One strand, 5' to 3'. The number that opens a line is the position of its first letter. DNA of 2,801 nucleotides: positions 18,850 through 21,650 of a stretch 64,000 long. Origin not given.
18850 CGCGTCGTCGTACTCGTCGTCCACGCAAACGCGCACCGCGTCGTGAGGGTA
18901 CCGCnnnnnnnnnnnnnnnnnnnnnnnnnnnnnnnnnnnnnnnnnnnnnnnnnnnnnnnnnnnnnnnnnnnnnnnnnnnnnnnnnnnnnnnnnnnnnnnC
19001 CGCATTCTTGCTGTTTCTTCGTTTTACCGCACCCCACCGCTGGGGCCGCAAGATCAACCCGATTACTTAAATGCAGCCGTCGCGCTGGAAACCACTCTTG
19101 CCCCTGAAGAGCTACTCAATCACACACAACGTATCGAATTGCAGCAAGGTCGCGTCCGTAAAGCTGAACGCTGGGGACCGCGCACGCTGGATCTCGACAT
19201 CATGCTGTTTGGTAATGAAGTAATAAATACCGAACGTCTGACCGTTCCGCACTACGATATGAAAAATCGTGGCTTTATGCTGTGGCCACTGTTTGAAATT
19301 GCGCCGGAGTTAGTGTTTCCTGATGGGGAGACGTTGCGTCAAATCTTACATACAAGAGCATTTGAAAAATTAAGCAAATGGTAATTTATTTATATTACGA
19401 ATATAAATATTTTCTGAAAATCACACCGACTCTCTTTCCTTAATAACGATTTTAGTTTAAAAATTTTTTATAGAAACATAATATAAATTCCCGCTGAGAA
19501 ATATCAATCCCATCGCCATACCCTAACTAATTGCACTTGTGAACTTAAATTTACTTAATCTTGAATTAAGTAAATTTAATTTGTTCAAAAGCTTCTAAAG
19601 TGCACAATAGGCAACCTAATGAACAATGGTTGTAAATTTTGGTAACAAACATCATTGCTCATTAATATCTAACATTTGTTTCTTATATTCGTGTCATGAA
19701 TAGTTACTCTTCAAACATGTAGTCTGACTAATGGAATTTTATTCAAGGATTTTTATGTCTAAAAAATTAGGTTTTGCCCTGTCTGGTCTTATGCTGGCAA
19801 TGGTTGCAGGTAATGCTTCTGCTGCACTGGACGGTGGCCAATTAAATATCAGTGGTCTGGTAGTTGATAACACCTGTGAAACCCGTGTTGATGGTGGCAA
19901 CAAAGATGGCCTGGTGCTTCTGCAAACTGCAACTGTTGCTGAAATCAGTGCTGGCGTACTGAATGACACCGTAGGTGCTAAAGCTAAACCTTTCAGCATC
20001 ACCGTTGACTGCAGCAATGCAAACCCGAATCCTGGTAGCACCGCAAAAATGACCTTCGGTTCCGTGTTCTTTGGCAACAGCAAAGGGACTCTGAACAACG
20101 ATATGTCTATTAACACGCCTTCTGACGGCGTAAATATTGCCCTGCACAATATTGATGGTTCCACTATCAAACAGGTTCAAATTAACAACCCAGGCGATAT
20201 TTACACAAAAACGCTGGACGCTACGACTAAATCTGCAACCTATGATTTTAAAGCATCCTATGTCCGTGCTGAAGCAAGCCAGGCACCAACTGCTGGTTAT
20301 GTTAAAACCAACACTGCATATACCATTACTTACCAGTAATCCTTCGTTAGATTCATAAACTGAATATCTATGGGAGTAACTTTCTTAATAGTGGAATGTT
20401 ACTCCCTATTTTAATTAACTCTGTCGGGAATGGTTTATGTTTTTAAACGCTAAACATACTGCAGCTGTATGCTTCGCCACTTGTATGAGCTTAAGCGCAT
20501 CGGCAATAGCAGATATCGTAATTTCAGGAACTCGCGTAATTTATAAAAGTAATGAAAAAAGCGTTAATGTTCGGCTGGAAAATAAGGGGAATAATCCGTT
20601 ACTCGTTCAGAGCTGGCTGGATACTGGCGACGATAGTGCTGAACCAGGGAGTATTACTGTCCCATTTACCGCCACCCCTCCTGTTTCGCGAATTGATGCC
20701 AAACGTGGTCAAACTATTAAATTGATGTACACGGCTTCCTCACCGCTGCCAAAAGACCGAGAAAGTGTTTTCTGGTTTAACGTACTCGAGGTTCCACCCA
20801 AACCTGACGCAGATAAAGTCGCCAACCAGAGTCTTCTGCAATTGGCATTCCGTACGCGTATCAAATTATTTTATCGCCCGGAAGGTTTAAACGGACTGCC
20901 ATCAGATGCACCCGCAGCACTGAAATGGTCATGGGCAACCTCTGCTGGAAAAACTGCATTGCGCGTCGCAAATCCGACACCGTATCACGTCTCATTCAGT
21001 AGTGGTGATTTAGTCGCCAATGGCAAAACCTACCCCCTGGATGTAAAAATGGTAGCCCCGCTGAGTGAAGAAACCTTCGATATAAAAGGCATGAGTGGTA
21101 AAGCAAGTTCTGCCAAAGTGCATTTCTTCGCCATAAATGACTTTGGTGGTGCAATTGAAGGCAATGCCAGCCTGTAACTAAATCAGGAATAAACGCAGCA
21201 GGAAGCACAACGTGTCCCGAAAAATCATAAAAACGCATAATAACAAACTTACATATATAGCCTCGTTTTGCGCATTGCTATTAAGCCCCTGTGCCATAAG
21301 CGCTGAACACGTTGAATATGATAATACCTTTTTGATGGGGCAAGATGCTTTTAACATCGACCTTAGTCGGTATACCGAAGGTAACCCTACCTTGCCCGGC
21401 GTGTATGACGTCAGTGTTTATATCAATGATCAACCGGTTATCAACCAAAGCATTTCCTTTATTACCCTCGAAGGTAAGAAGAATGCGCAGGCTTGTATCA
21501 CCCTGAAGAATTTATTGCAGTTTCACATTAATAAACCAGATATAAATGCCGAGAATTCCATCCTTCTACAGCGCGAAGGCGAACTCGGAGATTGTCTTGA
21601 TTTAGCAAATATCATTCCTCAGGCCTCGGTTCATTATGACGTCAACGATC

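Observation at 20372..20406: Stem-loop immediately after the major pilin gene yadN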

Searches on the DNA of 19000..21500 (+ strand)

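Call 7: search_dna_similar(query=window:20240-20540:+, collection=ecoli_genomes, mode=near, max_rows=30, rows=spread)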
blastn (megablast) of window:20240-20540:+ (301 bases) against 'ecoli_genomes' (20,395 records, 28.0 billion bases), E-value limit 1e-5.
Records with a match: 204; places in all: 204; records where one place covers at least 80% of the query: 204.
Genomes with a match: 204 of 5426; with a place that covers at least 80% of the query: 204. Places per genome that has any: lowest 1, median 1, highest 1. On chromosomes: 204 places; on plasmids: 0.
Best place of each record, by identity: >=99% 160; 90-95% 44.
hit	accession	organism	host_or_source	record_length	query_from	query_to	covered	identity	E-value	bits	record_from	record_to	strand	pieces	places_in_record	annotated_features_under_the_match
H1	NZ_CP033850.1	Escherichia coli strain FDAARGOS_497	Homo sapiens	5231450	1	301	100%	100.0%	2e-155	556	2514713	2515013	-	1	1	fimbrial chaperone | yadN: fimbrial protein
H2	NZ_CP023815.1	Escherichia coli strain IMT16316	wild bird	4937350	1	301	100%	100.0%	2e-155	556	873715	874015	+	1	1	fimbrial chaperone | yadN: fimbrial protein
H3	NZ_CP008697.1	Escherichia coli strain ST648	Homo sapiens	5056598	1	301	100%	100.0%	2e-155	556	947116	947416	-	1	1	fimbrial chaperone | yadN: fimbrial protein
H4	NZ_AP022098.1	Escherichia coli strain WP4-S18-ESBL-09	-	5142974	1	301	100%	100.0%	2e-155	556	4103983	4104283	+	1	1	fimbrial chaperone | yadN: fimbrial protein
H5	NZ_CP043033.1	Escherichia coli strain XDL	Homo sapiens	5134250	1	301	100%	100.0%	2e-155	556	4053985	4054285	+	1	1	fimbrial chaperone | yadN: fimbrial protein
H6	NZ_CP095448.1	Escherichia coli strain LS45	chicken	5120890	1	301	100%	100.0%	2e-155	556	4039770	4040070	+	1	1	fimbrial chaperone | yadN: fimbrial protein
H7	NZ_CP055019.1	Escherichia coli strain SWHEFF_69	Shek Wu Hui WWTPs_69 WWTPs effluent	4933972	1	301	100%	100.0%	2e-155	556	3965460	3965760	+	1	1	fimbrial chaperone | yadN: fimbrial protein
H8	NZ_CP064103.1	Escherichia coli strain IR53017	Homo sapiens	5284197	1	301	100%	100.0%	2e-155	556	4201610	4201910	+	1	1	fimbrial chaperone | yadN: fimbrial protein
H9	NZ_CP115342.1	Escherichia coli strain CUVET21-1780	dog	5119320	1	301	100%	100.0%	2e-155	556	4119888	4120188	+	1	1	fimbrial chaperone | yadN: fimbrial protein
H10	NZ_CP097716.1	Escherichia coli strain MS1718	Chicken blood (Gallus gallus)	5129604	1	301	100%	100.0%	2e-155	556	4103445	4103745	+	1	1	fimbrial chaperone | yadN: fimbrial protein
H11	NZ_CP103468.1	Escherichia coli strain 4973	Homo sapiens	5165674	1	301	100%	100.0%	2e-155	556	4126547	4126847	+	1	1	fimbrial chaperone | yadN: fimbrial protein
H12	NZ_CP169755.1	Escherichia coli strain AH50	poultry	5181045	1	301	100%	100.0%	2e-155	556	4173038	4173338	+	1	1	fimbrial chaperone | yadN: fimbrial protein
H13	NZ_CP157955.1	Escherichia coli strain B1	calf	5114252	1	301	100%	100.0%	2e-155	556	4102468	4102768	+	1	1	fimbrial chaperone | yadN: fimbrial protein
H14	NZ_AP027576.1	Escherichia coli strain LR-62-2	Homo sapiens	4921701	1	301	100%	100.0%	2e-155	556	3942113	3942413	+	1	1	fimbrial chaperone | yadN: fimbrial protein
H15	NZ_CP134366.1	Escherichia coli strain TUM12368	Chicken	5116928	1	301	100%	100.0%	2e-155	556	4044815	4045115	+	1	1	fimbrial chaperone | yadN: fimbrial protein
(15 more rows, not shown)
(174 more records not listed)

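Call 8: search_rna_families(source=window, start=19000, end=21500, threshold=evalue, max_evalue=10)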
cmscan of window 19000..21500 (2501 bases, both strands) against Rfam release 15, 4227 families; matches with E-value up to 10: 2.
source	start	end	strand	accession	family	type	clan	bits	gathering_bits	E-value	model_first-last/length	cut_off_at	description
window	20370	20410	+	RF02592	Spy392987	Gene; antisense;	-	22.1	47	0.83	1-63/63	no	S. pyogenes antisense RNA 392987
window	19608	19670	-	RF00994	mir-1255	Gene; miRNA;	-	16.6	63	7.8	1-67/67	no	mir-1255 microRNA precursor family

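Call 9: search_dna_similar(query=window:20200-20700:+, collection=ecoli_genomes, mode=distant, max_rows=60, rows=spread)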
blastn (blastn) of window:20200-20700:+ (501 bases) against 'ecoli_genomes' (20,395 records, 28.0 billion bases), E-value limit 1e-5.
Records with a match: 5056; places in all: 5078; records where one place covers at least 80% of the query: 4591.
Genomes with a match: 5056 of 5426; with a place that covers at least 80% of the query: 4591. Places per genome that has any: lowest 1, median 1, highest 3. On chromosomes: 5075 places; on plasmids: 3.
Best place of each record, by identity: >=99% 160; 90-95% 1; 80-90% 47; 60-80% 4848.
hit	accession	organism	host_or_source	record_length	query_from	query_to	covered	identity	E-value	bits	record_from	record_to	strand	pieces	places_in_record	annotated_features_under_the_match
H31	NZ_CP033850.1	Escherichia coli strain FDAARGOS_497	Homo sapiens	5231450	1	501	100%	100.0%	0e+0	904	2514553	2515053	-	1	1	fimbrial chaperone | yadN: fimbrial protein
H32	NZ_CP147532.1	Escherichia coli strain GN03139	Homo sapiens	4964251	1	501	100%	100.0%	0e+0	904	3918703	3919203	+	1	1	fimbrial chaperone | yadN: fimbrial protein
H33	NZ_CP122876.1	Escherichia coli strain ETEC1717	Sus scrofa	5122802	2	501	100%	88.2%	0e+0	649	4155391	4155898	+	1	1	fimbrial chaperone | yadN: fimbrial protein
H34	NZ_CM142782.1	Escherichia coli strain GPEC1258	chicken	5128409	1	500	100%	79.1%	8e-119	436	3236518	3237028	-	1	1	yadV: fimbrial chaperone | fimbrial protein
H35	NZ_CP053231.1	Escherichia coli strain SCU-306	Homo sapiens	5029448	1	500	100%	78.7%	5e-115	423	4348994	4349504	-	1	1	fimbrial chaperone | fimbrial protein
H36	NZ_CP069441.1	Escherichia coli strain FDAARGOS_1261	Homo sapiens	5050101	1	500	100%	78.7%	5e-115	423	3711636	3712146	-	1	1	fimbrial chaperone | fimbrial protein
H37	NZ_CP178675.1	Escherichia coli strain VTB97074v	Chicken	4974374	1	500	100%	78.7%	5e-115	423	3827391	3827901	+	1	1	fimbrial chaperone | fimbrial protein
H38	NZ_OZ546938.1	Escherichia coli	Homo sapiens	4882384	1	500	100%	78.7%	5e-115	423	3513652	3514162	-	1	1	fimbrial chaperone | fimbrial protein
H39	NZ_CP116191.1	Escherichia coli strain DETEC-E1070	sink drain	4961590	1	500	100%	78.5%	2e-113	418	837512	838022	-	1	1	fimbrial chaperone | fimbrial protein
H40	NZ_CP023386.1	Escherichia coli strain 1190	canine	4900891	1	497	99%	77.8%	5e-102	379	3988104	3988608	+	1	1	fimbrial chaperone | yadN: fimbrial protein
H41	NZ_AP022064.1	Escherichia coli strain WP4-W18-ESBL-08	-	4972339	9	500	98%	78.5%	1e-104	389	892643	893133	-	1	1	yadV: fimbrial chaperone | yadN: fimbrial protein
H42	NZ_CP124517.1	Escherichia coli strain AVS0343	environmental: river near WWTP effluent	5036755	9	500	98%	78.5%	1e-104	389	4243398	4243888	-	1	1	yadV: fimbrial chaperone | yadN: fimbrial protein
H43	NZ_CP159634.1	Escherichia coli strain Z135-3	hospital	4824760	9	500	98%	78.5%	1e-104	389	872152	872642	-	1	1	yadV: fimbrial chaperone | yadN: fimbrial protein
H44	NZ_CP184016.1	Escherichia coli strain 1380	Homo sapiens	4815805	9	500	98%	78.5%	1e-104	389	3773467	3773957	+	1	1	yadV: fimbrial chaperone | yadN: fimbrial protein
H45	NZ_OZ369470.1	Escherichia coli strain Esc11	not applicable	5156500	9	500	98%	78.5%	1e-104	389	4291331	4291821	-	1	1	yadV: fimbrial chaperone | yadN: fimbrial protein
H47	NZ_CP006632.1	Escherichia coli PCN033 strain PCN033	-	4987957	1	497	99%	77.4%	3e-99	370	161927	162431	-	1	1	fimbrial chaperone | yadN: fimbrial protein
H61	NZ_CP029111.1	Escherichia coli strain AR436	missing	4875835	3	501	100%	76.7%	2e-101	378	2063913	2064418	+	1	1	yadV: fimbrial chaperone | yadN: fimbrial protein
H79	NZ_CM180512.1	Escherichia coli strain E1316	Homo sapiens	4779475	1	476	95%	77.0%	1e-90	342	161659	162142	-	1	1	fimbrial chaperone | yadN: fimbrial protein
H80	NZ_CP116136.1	Escherichia coli strain DETEC-P649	ICU patient oral swab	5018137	35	500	93%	69.7%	4e-40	175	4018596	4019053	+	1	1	fimbrial chaperone | fimbrial protein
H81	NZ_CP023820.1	Escherichia coli strain 7/2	Homo sapiens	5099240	35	500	93%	69.2%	2e-37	166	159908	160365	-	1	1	fimbrial chaperone | fimbrial protein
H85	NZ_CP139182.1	Escherichia coli strain JX21CE35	chicken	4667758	299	501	41%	79.3%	3e-41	178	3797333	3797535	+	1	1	yadV: fimbrial chaperone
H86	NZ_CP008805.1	Escherichia coli O157:H7 str. SS17 strain SS17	Cattle feces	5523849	295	491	39%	73.2%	4e-21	112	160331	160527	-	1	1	fimbrial chaperone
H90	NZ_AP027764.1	Escherichia coli strain 2017-02-2CC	Homo sapiens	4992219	310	497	38%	69.5%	4e-9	72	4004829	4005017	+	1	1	fimbrial chaperone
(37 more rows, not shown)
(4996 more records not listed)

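Call 11: get_annotated_region(hit=H33, flank=700)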
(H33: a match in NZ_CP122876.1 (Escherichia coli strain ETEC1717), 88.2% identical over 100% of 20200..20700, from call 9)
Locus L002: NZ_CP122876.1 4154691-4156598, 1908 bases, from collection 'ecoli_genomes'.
description: Escherichia coli strain ETEC1717 chromosome, complete genome
organism: Escherichia coli strain ETEC1717 (NCBI taxid 562)
replicon: chromosome; assembly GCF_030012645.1
host: Sus scrofa; source: feces; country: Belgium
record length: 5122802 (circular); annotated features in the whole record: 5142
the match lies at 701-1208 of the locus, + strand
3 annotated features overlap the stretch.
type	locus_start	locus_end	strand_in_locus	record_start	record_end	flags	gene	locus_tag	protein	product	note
CDS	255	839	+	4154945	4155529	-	yadN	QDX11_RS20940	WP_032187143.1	fimbrial protein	-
CDS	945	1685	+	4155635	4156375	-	-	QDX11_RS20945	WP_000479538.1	fimbrial chaperone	-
CDS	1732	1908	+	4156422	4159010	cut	-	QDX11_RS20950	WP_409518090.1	outer membrane usher protein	-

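Call 12: get_annotated_region(hit=H34, flank=700)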
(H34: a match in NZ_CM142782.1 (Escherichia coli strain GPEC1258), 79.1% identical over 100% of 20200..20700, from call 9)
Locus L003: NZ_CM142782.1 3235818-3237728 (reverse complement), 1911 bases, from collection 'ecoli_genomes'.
description: Escherichia coli strain GPEC1258 chromosome, whole genome shotgun sequence
organism: Escherichia coli strain GPEC1258 (NCBI taxid 562)
replicon: chromosome; assembly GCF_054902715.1
host: -; source: chicken; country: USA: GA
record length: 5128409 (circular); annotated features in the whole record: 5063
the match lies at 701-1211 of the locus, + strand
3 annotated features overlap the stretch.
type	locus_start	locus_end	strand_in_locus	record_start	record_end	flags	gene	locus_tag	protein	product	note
CDS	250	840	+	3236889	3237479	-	-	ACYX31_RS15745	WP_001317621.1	fimbrial protein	-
CDS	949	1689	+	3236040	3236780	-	yadV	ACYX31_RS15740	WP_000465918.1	fimbrial chaperone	-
CDS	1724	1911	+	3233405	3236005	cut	htrE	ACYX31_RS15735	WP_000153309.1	outer membrane usher protein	-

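Call 13: get_annotated_region(hit=H35, flank=700)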
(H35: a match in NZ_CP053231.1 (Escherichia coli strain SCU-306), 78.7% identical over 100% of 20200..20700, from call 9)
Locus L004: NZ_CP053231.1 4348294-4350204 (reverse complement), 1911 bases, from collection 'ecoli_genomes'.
description: Escherichia coli strain SCU-306 chromosome, complete genome
organism: Escherichia coli strain SCU-306 (NCBI taxid 562)
replicon: chromosome; assembly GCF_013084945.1
host: Homo sapiens; source: rectal swab from healthy college student; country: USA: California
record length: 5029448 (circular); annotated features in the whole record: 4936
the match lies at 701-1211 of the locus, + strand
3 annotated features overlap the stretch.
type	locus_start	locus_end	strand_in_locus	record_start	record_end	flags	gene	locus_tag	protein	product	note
CDS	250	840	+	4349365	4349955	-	-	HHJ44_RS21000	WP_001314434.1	fimbrial protein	-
CDS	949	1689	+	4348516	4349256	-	-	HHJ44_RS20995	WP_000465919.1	fimbrial chaperone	-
CDS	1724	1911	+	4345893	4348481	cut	htrE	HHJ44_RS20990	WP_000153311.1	outer membrane usher protein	-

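Call 14: get_annotated_region(hit=H40, flank=700)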
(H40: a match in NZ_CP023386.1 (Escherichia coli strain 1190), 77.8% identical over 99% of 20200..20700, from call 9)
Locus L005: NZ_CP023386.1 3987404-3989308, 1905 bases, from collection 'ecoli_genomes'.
description: Escherichia coli strain 1190 chromosome, complete genome
organism: Escherichia coli strain 1190 (NCBI taxid 562)
replicon: chromosome; assembly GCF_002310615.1
host: canine; source: missing; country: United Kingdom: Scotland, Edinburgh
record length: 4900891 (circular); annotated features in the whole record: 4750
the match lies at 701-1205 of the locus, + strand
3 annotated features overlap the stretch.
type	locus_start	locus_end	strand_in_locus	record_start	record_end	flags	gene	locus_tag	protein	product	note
CDS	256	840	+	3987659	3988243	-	yadN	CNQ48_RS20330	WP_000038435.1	fimbrial protein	-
CDS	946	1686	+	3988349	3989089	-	-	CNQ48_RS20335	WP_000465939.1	fimbrial chaperone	-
CDS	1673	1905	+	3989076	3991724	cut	-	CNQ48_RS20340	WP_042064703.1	outer membrane usher protein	-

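Call 15: get_annotated_region(hit=H41, flank=700)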
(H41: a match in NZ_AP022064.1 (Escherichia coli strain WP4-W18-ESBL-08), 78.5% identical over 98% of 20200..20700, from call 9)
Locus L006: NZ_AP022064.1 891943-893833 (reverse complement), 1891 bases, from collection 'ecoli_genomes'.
description: Escherichia coli strain WP4-W18-ESBL-08 chromosome, complete genome
organism: Escherichia coli strain WP4-W18-ESBL-08 (NCBI taxid 562)
replicon: chromosome; assembly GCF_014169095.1
host: -; source: -; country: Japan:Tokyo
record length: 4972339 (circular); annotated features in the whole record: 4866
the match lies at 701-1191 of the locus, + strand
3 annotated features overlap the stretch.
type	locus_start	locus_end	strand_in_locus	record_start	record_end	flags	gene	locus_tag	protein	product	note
CDS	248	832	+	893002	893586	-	yadN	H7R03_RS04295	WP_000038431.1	fimbrial protein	-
CDS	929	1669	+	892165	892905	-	yadV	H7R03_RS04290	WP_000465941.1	fimbrial chaperone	-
CDS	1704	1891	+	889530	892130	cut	htrE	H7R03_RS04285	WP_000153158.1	Yad fimbria usher protein HtrE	-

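Call 16: get_annotated_region(hit=H61, flank=700)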
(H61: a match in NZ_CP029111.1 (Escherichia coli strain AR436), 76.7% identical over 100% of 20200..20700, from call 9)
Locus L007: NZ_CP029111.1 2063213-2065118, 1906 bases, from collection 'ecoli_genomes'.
description: Escherichia coli strain AR436 chromosome, complete genome
organism: Escherichia coli strain AR436 (NCBI taxid 562)
replicon: chromosome; assembly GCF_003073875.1
host: missing; source: missing; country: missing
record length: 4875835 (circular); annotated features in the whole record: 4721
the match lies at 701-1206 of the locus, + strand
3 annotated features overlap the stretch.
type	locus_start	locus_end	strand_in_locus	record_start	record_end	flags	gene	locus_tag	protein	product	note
CDS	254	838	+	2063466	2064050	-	yadN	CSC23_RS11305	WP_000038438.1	fimbrial protein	-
CDS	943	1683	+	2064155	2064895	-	yadV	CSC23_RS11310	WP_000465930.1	fimbrial chaperone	-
CDS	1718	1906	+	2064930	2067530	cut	htrE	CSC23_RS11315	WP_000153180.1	Yad fimbria usher protein HtrE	-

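Call 17: get_annotated_region(hit=H47, flank=700)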
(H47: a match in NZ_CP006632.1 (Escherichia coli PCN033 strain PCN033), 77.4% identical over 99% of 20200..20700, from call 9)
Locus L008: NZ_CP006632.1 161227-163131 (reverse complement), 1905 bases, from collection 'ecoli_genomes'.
description: Escherichia coli PCN033 chromosome, complete genome
organism: Escherichia coli PCN033 strain PCN033 (NCBI taxid 1001989)
replicon: chromosome; assembly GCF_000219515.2
host: -; source: -; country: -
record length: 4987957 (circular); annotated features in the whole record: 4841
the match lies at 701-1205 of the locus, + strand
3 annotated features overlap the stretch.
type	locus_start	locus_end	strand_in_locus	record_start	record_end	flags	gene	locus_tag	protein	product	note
CDS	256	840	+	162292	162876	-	yadN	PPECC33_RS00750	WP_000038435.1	fimbrial protein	-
CDS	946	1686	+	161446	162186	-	-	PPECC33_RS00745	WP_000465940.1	fimbrial chaperone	-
CDS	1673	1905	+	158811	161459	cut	-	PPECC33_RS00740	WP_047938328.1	outer membrane usher protein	-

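Call 18: get_annotated_region(hit=H79, flank=700)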
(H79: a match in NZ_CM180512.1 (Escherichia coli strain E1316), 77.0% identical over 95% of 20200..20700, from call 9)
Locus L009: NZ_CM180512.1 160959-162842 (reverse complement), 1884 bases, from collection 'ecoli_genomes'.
description: Escherichia coli strain E1316 chromosome, whole genome shotgun sequence
organism: Escherichia coli strain E1316 (NCBI taxid 562)
replicon: chromosome; assembly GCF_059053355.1
host: Homo sapiens; source: missing; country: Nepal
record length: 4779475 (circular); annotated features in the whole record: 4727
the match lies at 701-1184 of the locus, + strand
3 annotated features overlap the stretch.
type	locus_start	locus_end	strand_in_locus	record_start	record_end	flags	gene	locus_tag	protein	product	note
CDS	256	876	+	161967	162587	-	yadN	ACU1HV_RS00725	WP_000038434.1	fimbrial protein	-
CDS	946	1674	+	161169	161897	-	-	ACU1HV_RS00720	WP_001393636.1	fimbrial chaperone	-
CDS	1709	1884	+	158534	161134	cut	-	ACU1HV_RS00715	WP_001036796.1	outer membrane usher protein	-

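Call 19: get_annotated_region(hit=H80, flank=700)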
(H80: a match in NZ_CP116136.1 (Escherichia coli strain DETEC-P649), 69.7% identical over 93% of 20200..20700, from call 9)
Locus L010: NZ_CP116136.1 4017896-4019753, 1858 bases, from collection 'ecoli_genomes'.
description: Escherichia coli strain DETEC-P649 chromosome, complete genome
organism: Escherichia coli strain DETEC-P649 (NCBI taxid 562)
replicon: chromosome; assembly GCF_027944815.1
host: -; source: ICU patient oral swab; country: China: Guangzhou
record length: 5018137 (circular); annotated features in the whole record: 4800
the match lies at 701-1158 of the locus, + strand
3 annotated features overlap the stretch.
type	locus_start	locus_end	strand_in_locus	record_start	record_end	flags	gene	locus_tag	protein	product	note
CDS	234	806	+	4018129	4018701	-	-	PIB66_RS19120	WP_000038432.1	fimbrial protein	-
CDS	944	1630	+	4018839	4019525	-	-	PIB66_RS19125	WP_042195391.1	fimbrial chaperone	-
CDS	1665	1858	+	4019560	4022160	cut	-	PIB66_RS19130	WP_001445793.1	outer membrane usher protein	-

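Call 20: get_annotated_region(hit=H81, flank=700)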
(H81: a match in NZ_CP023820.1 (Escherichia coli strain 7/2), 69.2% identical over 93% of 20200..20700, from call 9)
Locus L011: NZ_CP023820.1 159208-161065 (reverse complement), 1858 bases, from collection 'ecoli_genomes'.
description: Escherichia coli strain 7/2 chromosome, complete genome
organism: Escherichia coli strain 7/2 (NCBI taxid 562)
replicon: chromosome; assembly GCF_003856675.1
host: Homo sapiens; source: feces; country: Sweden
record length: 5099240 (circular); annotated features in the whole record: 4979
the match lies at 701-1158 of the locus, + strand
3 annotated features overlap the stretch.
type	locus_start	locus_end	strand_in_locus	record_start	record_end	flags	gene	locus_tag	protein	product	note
CDS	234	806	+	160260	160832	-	-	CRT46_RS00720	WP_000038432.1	fimbrial protein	-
CDS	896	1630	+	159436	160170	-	-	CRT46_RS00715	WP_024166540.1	fimbrial chaperone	-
CDS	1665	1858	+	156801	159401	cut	-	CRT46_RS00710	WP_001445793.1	outer membrane usher protein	-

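Call 21: get_annotated_region(hit=H85, flank=1200)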
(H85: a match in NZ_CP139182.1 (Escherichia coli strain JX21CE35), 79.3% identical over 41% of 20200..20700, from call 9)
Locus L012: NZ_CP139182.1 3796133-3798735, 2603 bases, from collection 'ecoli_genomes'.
description: Escherichia coli strain JX21CE35 chromosome, complete genome
organism: Escherichia coli strain JX21CE35 (NCBI taxid 562)
replicon: chromosome; assembly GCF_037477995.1
host: chicken; source: -; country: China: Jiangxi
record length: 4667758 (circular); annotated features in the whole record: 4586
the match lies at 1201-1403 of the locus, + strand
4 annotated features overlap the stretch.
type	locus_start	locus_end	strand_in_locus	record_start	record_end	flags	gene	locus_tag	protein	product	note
CDS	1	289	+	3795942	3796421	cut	folK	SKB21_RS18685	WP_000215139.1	2-amino-4-hydroxy-6-hydroxymethyldihydropteridine diphosphokinase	-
CDS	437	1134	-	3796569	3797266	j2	-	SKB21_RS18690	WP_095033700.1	IS1-like element IS1B family transposase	programmed frameshift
CDS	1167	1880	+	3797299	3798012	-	yadV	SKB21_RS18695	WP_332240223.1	fimbrial chaperone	-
CDS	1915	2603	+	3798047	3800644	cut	htrE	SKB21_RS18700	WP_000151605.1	Yad fimbria usher protein HtrE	-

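Call 22: get_annotated_region(hit=H86, flank=1200)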
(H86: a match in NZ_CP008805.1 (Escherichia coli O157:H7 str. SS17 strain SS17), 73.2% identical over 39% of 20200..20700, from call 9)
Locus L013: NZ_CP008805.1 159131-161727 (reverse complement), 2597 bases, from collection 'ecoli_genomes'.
description: Escherichia coli O157:H7 str. SS17 chromosome, complete genome
organism: Escherichia coli O157:H7 str. SS17 strain SS17 (NCBI taxid 1328859)
replicon: chromosome; assembly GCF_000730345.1
host: -; source: Cattle feces; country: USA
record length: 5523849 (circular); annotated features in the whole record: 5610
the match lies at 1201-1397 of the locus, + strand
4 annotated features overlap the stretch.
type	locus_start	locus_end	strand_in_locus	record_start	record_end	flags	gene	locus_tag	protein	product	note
CDS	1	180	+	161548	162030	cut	folK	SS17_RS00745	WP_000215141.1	2-amino-4-hydroxy-6-hydroxymethyldihydropteridine diphosphokinase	-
CDS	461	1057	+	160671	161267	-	-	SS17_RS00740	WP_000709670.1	fimbrial protein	-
CDS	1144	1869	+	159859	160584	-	-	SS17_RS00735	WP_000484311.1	fimbrial chaperone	-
CDS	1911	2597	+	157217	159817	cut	-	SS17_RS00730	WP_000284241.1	outer membrane usher protein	-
